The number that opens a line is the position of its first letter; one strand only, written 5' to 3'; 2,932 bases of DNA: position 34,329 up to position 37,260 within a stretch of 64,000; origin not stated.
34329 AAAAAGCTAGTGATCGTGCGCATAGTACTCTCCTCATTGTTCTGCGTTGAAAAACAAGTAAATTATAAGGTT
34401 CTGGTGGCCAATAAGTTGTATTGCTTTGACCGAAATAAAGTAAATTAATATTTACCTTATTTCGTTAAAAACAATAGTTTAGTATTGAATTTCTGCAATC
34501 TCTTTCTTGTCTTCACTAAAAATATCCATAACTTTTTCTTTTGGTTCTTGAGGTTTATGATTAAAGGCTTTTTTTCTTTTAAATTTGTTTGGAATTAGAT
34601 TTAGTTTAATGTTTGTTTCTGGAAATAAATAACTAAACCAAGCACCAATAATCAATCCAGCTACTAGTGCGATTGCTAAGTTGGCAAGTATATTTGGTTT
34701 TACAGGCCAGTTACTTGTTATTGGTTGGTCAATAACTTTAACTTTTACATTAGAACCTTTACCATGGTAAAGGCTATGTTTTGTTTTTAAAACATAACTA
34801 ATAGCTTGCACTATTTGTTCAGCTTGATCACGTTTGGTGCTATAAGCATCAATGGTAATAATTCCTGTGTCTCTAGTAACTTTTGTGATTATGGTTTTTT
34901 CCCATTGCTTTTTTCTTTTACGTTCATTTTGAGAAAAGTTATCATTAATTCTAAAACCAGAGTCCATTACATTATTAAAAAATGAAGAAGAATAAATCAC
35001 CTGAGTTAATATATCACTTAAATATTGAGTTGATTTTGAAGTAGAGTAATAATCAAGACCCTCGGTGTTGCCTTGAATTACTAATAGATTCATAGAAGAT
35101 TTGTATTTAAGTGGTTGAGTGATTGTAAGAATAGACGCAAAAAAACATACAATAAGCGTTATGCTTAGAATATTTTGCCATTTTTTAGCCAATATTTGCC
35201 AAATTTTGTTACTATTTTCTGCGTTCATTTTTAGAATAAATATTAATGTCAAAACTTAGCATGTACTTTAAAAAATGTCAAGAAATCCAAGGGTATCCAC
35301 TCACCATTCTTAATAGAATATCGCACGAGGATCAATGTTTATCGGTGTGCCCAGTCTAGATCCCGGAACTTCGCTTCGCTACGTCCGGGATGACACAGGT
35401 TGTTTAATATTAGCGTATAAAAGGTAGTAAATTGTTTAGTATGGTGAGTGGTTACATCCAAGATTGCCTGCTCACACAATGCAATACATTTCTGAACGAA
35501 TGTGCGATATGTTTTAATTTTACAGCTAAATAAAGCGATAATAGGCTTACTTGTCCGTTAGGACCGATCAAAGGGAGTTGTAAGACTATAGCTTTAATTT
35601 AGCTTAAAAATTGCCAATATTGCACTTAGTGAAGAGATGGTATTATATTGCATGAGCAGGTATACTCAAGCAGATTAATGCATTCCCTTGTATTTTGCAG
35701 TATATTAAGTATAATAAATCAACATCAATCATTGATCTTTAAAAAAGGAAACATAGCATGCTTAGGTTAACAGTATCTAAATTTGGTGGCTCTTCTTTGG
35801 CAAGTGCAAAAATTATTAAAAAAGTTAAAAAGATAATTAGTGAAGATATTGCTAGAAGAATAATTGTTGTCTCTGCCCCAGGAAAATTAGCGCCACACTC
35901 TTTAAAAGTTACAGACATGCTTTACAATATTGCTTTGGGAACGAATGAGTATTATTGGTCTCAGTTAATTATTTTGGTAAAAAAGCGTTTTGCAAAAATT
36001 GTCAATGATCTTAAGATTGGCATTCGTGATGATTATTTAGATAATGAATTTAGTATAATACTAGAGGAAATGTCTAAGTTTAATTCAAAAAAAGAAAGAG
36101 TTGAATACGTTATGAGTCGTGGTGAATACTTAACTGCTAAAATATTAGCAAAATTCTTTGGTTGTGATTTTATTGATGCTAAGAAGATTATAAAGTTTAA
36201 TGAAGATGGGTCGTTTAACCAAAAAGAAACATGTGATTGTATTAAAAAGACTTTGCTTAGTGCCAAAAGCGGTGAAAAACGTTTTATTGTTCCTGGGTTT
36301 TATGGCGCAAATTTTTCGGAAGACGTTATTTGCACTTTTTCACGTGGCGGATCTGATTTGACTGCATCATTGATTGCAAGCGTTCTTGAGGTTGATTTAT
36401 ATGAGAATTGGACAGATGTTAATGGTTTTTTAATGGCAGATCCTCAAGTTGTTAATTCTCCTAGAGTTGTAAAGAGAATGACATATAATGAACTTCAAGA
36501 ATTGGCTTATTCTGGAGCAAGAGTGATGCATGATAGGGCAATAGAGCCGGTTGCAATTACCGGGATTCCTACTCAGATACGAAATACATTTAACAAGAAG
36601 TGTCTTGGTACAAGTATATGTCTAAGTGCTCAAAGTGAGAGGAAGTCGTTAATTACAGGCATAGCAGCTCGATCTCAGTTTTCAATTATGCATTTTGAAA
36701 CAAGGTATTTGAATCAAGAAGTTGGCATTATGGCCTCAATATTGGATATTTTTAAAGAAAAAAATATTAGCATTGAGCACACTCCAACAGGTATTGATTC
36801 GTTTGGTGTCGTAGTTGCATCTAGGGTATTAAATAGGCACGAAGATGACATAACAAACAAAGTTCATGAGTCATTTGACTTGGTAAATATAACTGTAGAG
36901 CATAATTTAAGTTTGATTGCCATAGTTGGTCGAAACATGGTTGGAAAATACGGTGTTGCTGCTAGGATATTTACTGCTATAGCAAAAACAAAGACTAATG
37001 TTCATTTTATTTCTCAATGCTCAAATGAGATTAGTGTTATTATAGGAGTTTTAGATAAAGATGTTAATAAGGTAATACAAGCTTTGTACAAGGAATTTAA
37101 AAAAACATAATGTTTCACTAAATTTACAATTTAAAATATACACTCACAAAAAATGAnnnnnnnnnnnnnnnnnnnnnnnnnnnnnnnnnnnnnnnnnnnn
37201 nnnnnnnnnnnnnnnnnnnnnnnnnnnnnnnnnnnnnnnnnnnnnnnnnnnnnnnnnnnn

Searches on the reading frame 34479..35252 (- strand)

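Call 21: search_protein_families(library=pfam, proteins=[window:34479-35252:-], max_evalue=0.001)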
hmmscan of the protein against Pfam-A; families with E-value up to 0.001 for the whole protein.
window:34479-35252:- (257 aa): 2 families
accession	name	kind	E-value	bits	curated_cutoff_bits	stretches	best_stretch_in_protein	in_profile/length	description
PF13807.11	GNVR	-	4.3e-05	23.8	27.7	1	165-206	35-76/82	G-rich domain on putative tyrosine kinase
PF02706.20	Wzz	-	0.00013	22.6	25.5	1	16-96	7-88/91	Chain length determinant protein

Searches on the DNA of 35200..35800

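Call 45: search_rna_families(source=window, start=35200, end=35800, threshold=evalue, max_evalue=1)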
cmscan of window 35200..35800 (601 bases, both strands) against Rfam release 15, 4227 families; matches with E-value up to 1: 2.
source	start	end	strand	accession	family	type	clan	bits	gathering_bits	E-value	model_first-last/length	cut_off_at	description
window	35467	35660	-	RF04195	MIR6217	Gene; miRNA;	-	26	110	0.0012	1-228/228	no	MIR6217 microRNA precursor family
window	35239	35322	-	RF00310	snoZ165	Gene; snRNA; snoRNA; CD-box;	-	20.7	90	0.41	1-92/92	no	Small nucleolar RNA Z165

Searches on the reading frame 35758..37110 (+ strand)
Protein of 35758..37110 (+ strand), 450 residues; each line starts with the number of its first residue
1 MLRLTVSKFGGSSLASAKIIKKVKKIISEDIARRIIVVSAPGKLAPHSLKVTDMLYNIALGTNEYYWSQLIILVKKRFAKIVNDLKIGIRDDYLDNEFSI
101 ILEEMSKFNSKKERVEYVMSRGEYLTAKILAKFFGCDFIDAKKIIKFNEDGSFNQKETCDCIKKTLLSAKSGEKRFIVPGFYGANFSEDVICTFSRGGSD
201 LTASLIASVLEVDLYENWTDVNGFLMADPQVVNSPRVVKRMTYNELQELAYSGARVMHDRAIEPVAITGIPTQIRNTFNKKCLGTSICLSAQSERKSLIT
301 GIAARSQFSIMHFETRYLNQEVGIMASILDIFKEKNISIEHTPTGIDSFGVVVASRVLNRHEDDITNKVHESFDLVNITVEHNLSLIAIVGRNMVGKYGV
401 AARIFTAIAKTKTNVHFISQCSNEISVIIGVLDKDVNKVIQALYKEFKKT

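Call 35: find_related_loci(query=window:35758-37110:+, collection=genome_contigs, flank=10000)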
Query window:35758-37110:+ (450 aa) in genome_contigs; peptide patterns used: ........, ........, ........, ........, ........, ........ (x = any residue, [..] = any of these).
147 stretches matched a pattern, but none encodes a relative of the query by tblastn (E <= 1e-3).

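Call 64: find_encoding_contigs(protein=window:35758-37110:+, flank=3000, max_places=10)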
Protein window:35758-37110:+ (450 aa): 11 contigs read that carry it; 5 places shown.
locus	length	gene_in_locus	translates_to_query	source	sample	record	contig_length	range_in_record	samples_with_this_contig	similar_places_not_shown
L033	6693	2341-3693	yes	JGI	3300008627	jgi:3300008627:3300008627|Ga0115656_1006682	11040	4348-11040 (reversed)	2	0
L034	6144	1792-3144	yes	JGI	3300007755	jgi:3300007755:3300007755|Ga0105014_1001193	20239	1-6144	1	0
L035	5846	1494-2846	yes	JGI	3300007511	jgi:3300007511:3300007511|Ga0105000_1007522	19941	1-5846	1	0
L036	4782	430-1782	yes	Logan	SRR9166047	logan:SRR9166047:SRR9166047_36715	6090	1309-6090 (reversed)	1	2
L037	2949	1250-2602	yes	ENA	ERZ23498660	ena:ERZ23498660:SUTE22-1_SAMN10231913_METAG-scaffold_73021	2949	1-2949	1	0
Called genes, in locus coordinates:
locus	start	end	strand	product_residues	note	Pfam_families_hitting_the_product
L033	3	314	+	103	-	?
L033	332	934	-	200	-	-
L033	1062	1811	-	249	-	-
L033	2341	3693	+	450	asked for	PF00696:AA_kinase, PF01842:ACT (faint), PF13840:ACT_7 (weak), PF22468:ACT_9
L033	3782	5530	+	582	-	PF00664:ABC_membrane, PF00005:ABC_tran, PF02463:SMC_N (weak)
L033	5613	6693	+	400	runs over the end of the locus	PF13439:Glyco_transf_4, PF13579:Glyco_trans_4_4, PF00534:Glycos_transf_1, PF13692:Glyco_trans_1_4, PF13524:Glyco_trans_1_2 (weak)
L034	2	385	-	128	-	?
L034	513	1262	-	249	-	-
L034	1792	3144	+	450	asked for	PF00696:AA_kinase, PF01842:ACT (faint), PF13840:ACT_7 (weak), PF22468:ACT_9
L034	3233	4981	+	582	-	PF00664:ABC_membrane, PF00005:ABC_tran, PF02463:SMC_N (weak)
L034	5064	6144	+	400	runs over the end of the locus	PF13439:Glyco_transf_4, PF13579:Glyco_trans_4_4, PF00534:Glycos_transf_1, PF13692:Glyco_trans_1_4, PF13524:Glyco_trans_1_2 (weak)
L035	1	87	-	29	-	?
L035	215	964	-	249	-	-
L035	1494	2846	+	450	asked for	PF00696:AA_kinase, PF01842:ACT (faint), PF13840:ACT_7 (weak), PF22468:ACT_9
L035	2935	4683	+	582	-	PF00664:ABC_membrane, PF00005:ABC_tran, PF02463:SMC_N (weak)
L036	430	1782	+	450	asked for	PF00696:AA_kinase, PF01842:ACT (faint), PF13840:ACT_7 (weak), PF22468:ACT_9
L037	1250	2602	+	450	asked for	PF00696:AA_kinase, PF01842:ACT (faint), PF13840:ACT_7 (weak), PF22468:ACT_9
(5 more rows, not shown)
